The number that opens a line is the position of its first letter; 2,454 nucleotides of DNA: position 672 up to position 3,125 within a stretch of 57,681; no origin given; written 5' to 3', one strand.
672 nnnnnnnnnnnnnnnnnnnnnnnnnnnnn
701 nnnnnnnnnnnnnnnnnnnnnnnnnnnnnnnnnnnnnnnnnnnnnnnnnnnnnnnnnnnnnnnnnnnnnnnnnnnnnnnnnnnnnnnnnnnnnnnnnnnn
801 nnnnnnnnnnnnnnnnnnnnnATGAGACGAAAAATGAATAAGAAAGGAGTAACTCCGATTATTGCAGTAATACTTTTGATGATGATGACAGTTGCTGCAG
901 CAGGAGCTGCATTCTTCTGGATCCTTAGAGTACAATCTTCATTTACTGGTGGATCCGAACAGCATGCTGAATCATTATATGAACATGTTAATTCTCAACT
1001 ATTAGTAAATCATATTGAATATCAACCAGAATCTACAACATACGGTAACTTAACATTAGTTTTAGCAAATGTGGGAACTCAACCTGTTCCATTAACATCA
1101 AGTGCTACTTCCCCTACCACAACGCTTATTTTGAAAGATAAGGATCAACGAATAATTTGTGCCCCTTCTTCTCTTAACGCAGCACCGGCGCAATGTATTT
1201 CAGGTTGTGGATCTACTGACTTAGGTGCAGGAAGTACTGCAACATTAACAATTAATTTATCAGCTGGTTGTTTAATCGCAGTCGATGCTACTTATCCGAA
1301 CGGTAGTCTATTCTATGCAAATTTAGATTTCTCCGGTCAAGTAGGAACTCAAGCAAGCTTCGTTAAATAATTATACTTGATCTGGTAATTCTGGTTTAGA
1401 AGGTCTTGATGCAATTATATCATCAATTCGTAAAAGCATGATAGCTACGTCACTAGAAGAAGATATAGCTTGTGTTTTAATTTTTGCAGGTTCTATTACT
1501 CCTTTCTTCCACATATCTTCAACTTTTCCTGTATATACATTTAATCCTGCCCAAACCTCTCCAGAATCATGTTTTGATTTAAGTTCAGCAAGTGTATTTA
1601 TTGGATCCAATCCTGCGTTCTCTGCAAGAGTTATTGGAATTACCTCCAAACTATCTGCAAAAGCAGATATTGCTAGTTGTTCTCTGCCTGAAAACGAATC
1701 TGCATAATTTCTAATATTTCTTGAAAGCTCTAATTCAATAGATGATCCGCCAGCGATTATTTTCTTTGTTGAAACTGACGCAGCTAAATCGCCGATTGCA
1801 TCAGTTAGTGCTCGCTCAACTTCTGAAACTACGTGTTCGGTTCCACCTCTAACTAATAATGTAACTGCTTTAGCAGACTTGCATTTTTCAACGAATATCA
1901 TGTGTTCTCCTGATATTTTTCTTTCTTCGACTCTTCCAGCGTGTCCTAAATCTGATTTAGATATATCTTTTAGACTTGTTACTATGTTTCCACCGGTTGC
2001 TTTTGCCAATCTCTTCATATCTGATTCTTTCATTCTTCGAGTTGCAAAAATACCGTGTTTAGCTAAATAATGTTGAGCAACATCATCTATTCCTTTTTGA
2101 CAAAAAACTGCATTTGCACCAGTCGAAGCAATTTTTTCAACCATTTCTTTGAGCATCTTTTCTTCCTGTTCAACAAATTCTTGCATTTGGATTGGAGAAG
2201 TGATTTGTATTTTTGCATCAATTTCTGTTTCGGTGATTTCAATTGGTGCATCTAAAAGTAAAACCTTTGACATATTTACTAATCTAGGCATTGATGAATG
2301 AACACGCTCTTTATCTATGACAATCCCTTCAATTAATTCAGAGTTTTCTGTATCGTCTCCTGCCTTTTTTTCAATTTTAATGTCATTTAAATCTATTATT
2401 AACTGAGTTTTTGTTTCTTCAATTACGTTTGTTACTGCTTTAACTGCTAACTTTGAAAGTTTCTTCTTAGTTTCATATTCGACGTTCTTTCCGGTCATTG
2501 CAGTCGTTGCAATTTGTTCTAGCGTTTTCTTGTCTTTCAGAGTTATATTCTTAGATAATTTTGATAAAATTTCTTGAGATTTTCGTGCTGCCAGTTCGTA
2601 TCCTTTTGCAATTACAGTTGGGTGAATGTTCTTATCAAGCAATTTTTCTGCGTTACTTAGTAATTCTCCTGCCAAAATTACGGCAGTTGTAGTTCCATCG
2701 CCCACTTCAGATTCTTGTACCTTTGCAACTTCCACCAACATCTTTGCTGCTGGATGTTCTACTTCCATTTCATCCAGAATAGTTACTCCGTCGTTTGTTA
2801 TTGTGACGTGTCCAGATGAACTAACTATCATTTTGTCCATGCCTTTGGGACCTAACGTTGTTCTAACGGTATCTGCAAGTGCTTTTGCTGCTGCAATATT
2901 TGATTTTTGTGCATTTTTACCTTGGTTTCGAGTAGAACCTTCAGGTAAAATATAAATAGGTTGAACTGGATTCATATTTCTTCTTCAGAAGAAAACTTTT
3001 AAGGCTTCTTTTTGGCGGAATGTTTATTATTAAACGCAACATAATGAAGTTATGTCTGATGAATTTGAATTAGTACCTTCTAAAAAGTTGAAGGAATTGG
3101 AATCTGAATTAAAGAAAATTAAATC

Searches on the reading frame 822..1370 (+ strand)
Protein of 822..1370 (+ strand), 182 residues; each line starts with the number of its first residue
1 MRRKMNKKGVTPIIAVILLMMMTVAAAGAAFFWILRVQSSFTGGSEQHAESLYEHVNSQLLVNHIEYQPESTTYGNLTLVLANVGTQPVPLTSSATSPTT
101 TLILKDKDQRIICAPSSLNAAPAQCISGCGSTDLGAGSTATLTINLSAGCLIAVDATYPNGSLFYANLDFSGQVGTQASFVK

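Call 26: search_protein_families(library=pfam, proteins=[window:822-1370:+], max_evalue=0.001)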
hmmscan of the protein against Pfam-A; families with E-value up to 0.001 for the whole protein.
window:822-1370:+ (182 aa): 1 family
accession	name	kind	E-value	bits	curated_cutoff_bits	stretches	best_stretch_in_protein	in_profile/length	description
PF01917.21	Arch_flagellin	-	5.1e-05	24.1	29.5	1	11-102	3-91/162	Archaebacterial flagellin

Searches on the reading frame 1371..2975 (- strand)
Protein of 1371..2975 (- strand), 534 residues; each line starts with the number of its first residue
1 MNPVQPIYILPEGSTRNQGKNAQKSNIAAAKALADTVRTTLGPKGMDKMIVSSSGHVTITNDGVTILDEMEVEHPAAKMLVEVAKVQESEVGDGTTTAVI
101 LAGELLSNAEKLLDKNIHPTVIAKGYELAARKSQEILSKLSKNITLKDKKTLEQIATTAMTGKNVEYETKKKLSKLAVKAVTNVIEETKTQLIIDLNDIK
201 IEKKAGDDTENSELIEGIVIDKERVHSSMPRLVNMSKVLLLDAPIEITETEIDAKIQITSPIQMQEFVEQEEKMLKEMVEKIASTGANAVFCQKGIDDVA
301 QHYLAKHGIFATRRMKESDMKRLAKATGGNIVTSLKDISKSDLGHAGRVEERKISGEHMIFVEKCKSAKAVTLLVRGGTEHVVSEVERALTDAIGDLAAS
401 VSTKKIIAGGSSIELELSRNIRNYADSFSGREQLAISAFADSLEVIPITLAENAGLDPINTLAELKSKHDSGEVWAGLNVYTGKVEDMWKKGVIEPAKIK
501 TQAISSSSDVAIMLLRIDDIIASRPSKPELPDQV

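Call 26: search_protein_families(library=pfam, proteins=[window:1371-2975:-], max_evalue=0.001)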
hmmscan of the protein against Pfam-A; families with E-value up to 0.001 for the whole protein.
window:1371-2975:- (534 aa): 1 family
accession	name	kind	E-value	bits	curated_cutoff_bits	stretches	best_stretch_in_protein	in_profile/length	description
PF00118.29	Cpn60_TCP1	-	1.4e-180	601.6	34.3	1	33-524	1-489/490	TCP-1/cpn60 chaperonin family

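Call 48: list_cluster_members(proteins=[P0002, window:1371-2975:-, window:34636-38109:-])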
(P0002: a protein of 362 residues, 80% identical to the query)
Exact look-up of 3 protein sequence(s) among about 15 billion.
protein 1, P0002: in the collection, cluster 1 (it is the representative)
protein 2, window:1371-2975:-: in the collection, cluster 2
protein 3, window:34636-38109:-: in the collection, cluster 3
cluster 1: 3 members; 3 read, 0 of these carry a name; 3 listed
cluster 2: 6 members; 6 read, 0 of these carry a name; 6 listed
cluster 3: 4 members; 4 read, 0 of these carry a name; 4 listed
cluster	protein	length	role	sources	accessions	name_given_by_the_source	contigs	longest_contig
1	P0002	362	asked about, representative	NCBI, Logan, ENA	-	-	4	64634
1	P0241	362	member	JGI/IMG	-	-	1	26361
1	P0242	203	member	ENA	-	-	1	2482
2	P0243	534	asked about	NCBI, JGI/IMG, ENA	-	-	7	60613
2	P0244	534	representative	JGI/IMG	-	-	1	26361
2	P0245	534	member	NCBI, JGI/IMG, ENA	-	-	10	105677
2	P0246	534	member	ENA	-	-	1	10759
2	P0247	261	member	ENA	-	-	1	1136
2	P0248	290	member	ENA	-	-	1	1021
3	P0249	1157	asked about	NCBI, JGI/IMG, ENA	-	-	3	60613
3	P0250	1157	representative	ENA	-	-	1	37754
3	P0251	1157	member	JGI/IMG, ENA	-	-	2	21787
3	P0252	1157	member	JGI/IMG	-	-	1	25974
